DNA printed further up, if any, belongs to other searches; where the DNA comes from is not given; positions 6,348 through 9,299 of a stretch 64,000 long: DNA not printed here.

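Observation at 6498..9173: Natural fusion of a Wzx-type flippase with a GT4 glycosyltransferase domain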

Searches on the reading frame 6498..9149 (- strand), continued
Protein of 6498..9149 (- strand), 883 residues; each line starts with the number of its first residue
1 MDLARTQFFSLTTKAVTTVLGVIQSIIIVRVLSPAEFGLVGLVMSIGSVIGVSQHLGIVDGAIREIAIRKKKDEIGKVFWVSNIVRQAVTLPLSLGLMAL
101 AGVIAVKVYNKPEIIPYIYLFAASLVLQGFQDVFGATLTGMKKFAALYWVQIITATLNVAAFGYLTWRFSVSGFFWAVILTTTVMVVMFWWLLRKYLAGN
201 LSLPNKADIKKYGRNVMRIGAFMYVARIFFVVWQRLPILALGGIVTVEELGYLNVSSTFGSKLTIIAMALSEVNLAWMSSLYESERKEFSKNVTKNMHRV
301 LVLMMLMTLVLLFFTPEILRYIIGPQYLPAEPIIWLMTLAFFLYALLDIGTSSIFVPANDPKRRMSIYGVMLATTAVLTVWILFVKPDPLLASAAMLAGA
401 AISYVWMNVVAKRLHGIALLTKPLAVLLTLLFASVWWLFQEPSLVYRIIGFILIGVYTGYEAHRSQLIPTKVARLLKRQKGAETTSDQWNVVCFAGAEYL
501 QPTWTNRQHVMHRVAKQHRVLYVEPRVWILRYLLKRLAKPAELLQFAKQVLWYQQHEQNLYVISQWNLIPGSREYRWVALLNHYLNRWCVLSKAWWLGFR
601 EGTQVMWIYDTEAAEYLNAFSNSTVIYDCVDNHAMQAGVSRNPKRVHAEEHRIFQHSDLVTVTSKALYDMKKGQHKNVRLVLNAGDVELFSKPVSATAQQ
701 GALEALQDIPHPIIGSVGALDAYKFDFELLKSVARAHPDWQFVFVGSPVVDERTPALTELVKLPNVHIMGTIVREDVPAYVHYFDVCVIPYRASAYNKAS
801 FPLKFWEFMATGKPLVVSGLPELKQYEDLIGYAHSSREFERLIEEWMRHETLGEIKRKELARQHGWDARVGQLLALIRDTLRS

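Call 14: find_related_loci(query=A1, collection=genome_contigs, flank=8000)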
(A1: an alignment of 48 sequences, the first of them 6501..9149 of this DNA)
Query A1 (883 aa) in genome_contigs; peptide patterns used: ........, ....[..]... (x = any residue, [..] = any of these).
90 stretches matched a pattern; 43 encode a relative of the query (tblastn E <= 1e-3); 38 distinct loci.
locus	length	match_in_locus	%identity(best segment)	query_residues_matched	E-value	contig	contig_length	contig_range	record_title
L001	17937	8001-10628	59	1-881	0e+0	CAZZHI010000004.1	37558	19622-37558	MAG TPA_asm: uncultured Candidatus Saccharibacteria bacterium isolate SRP286056_co1_201 genome assembly, contig: NODE_11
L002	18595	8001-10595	60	1-881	0e+0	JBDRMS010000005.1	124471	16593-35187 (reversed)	MAG: bacterium isolate MEGAHIT-group-1.842 k141_5492759, whole genome shotgun sequence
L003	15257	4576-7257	58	1-867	0e+0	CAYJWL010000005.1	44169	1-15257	MAG TPA_asm: uncultured Candidatus Saccharibacteria bacterium isolate ERP125453_co1_506 genome assembly, contig: NODE_62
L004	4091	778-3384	56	1-881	0e+0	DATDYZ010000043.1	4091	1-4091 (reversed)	MAG TPA_asm: Candidatus Andersenbacteria bacterium isolate SMAG_U8178 k141_398072, whole genome shotgun sequence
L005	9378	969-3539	56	1-869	0e+0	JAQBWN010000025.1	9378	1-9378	MAG: bacterium isolate casp150-mb.232 NODE_18590_length_9378_cov_0.078026, whole genome shotgun sequence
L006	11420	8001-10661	55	1-881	0e+0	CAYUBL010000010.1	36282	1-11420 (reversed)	MAG TPA_asm: uncultured Candidatus Saccharibacteria bacterium isolate SRP170004_co1_552 genome assembly, contig: NODE_15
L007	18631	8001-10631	56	1-881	0e+0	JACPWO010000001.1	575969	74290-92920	MAG: Candidatus Andersenbacteria bacterium isolate NC_groundwater_813_Pr1_B-0.1um_46_36 Montesol18_Bp1_scaffold_227540,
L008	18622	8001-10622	57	3-879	0e+0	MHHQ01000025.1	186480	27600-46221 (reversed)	MAG: Candidatus Andersenbacteria bacterium RIFCSPHIGHO2_02_FULL_46_16 rifcsphigho2_02_scaffold_572, whole genome shotgun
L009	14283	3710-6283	57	1-877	0e+0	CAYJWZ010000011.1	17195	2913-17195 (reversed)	MAG TPA_asm: uncultured Candidatus Saccharibacteria bacterium isolate ERP125453_co1_523 genome assembly, contig: NODE_33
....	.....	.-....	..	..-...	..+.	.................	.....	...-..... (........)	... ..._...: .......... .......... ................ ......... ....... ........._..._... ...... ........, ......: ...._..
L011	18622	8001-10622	58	3-879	0e+0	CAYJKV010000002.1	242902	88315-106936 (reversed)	MAG TPA_asm: uncultured Candidatus Saccharibacteria bacterium isolate ERP124720_co1_130 genome assembly, contig: NODE_55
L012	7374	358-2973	54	1-881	0e+0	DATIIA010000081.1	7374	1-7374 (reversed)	MAG TPA_asm: Candidatus Andersenbacteria bacterium isolate SMAG_U15652 k141_225092, whole genome shotgun sequence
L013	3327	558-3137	57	1-872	0e+0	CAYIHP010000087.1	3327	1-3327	MAG TPA_asm: uncultured Candidatus Saccharibacteria bacterium isolate ERP119705_co21_154 genome assembly, contig: NODE_4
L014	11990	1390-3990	56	1-882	0e+0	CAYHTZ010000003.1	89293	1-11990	MAG TPA_asm: uncultured Candidatus Saccharibacteria bacterium isolate ERP119705_co17_339 genome assembly, contig: NODE_1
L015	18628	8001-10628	57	1-879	0e+0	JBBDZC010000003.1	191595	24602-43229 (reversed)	MAG: Candidatus Andersenbacteria bacterium isolate LejiaD_51_235 Lejia_D_140_length_191595_cov_146, whole genome shotgun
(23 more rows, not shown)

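Call 35: predict_structure(alignment_id=A1)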
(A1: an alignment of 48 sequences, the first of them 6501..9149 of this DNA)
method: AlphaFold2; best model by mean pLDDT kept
length: 883 residues; sequences in the alignment: 48
mean_pLDDT: 88.5   pTM: 0.62
mean pLDDT of the five models: 88.5, 86.8, 86.4, 85.7, 85.2
residues with pLDDT >= 90: 515; 70-90: 321; 50-70: 41; < 50: 6
segments of 3 or more residues with pLDDT < 50: 480-484
pLDDT, mean of each block of 10 residues (from residue 1): 65 82 90 93 90 67 79 90 89 92 92 93 92 88 87 92 94 95 96 91 86 78 84 92 89 90 79 70 80 87 92 94 91 96 93 81 91 95 93 96 95 89 92 95 95 93 81 57 62 92 86 94 90 85 85 89 86 74 88 89 92 89 92 71 84 94 92 93 92 92 94 94 91 96 89 83 94 92 96 90 94 95 93 95 93 93 94 95 88
secondary structure, 60 per line:
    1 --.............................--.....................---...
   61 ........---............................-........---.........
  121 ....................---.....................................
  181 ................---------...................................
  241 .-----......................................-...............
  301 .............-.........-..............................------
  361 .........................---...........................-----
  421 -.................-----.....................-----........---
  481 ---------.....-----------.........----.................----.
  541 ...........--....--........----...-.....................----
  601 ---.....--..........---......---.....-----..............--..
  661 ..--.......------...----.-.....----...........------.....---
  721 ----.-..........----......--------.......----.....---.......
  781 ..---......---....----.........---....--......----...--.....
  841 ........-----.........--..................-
elements in order (helices of 4 or more, strands of 3 or more residues): H3-31 H34-54 H58-68 H72-99 H101-108 H112-140 H144-196 H206-241 H247-284 H286-313 H315-323 H325-354 H361-385 H389-415 H422-438 H444-464 H470-477 E490-494 H506-514 E519-528 H529-535 H540-551 E554-557 E560-567 H576-596 E604-608 H611-620 E624-629 H633-637 H643-656 E659-662 H665-671 E678-680 H687-691 H696-706 E713-717 H727-736 E741-746 H755-761 E766-770 H774-782 E786-791 H795-798 H803-811 E815-818 H821-826 E831-833 H836-848 H854-862 H866-882

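Call 38: fold_search(model_id=the predicted structure, library=pdb)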
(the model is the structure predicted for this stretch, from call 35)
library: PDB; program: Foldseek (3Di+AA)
matches with E <= 10: 636; with E <= 0.001: 235
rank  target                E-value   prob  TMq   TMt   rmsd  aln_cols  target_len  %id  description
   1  3c4q_A                1.3e-09  1.00  0.35  0.73   4.5       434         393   16  Structure of the retaining glycosyltransferase MshA : The first step in mycothiol biosynthesis. Organism : Corynebacte (released 2008-04-01)
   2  3c48_A                1.8e-09  1.00  0.22  0.43  11.8       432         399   15  Structure of the retaining glycosyltransferase MshA: The first step in mycothiol biosynthesis. Organism: Corynebacteri (released 2008-03-25)
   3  3c48_B                2.0e-09  1.00  0.22  0.44  11.4       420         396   15  Structure of the retaining glycosyltransferase MshA: The first step in mycothiol biosynthesis. Organism: Corynebacteri (released 2008-03-25)
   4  3c4q_B                2.7e-09  1.00  0.35  0.74   4.4       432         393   16  Structure of the retaining glycosyltransferase MshA : The first step in mycothiol biosynthesis. Organism : Corynebacte (released 2008-04-01)
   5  3l01_A                1.0e-08  1.00  0.32  0.62   6.0       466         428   14  Crystal structure of monomeric glycogen synthase from Pyrococcus abyssi (released 2010-12-29)
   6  9g9p_A                1.2e-08  1.00  0.41  0.84   3.4       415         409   14  Lipid III flippase WzxE with NB10 and NB7 nanobodies in inward-facing conformation - crystal 2 (released 2025-01-22)
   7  2bis_A                1.2e-08  1.00  0.31  0.58   6.2       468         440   14  Structure of glycogen synthase from Pyrococcus abyssi (released 2005-11-28)
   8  7wax                  1.3e-08  1.00  0.43  0.69   5.7       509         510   12  MurJ inward occluded form (released 2022-06-01)
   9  9g9n_A                1.3e-08  1.00  0.40  0.80   3.9       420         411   13  Lipid III flippase WzxE with NB10 and NB7 nanobodies in inward-facing conformation - crystal 1 (released 2025-01-22)
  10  4xsp_A                2.3e-08  1.00  0.33  0.74   5.6       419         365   13  Crystal structure of Anabaena Alr3699/HepE in complex with UDP (released 2016-01-13)
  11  9g95_A                3.1e-08  1.00  0.36  0.68   6.0       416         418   14  Lipid III flippase WzxE with NB10 nanobody in outward-facing conformation at 2.7552 A (released 2025-01-22)
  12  3oka_A                6.2e-08  1.00  0.33  0.68   5.5       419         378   15  Crystal structure of Corynebacterium glutamicum PimB' in complex with GDP-Man (triclinic crystal form) (released 2010-09-15)
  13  9g9o_A                6.5e-08  1.00  0.37  0.70   5.7       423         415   14  Lipid III flippase WzxE with NB10 and NB7 nanobodies in outward-facing conformation - crystal 2 (released 2025-01-22)
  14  4xsu_A                9.4e-08  1.00  0.33  0.75   5.3       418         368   13  Crystal structure of Anabaena Alr3699/HepE in complex with UDP and glucose (released 2016-01-13)
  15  6eji_A                1.1e-07  1.00  0.32  0.72   5.7       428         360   14  Structure of a glycosyltransferase (released 2018-02-07)
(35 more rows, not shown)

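Call 48: search_protein_representatives(protein=window:6501-9149:-)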
Query: 883 residues. Proteins with E-value up to 0.001 (for the whole library): 17116; up to 1e-10: 9225; up to 1e-30: 920. The best 150 are listed.
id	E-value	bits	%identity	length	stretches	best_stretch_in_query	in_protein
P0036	0.0e+00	1121.0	57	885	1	1-881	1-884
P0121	2.0e-225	767.2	60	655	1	1-634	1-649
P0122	5.4e-207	706.2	55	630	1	258-877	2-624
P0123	1.6e-162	559.1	63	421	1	1-420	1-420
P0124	1.2e-153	529.6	50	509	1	372-880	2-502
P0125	7.5e-121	421.2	72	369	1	1-278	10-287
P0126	3.2e-110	386.0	58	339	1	545-878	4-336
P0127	4.7e-104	365.6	53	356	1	247-614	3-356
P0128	2.6e-102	359.9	68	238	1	1-238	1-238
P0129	5.8e-101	355.4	56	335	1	89-421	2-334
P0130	5.1e-96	339.0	44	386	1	487-877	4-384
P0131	8.1e-96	338.4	49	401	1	489-878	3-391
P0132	9.6e-91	321.6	28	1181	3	490-881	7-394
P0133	9.2e-87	308.4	53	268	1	486-743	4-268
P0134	4.4e-83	296.2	40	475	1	3-460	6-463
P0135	2.7e-81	290.3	30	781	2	491-873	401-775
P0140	1.0e-76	275.2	39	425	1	477-879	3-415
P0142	2.0e-73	264.3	39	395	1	489-879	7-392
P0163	8.9e-60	219.1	32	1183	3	487-879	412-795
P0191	9.1e-55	202.5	32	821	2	597-875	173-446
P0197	1.6e-53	198.4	29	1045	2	489-878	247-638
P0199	2.7e-53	197.7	30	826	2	615-881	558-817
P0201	3.9e-53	197.2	30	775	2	490-879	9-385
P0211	4.8e-52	193.6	34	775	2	490-877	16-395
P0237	2.9e-49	184.3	28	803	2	502-879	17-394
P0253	1.0e-47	179.3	32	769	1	483-880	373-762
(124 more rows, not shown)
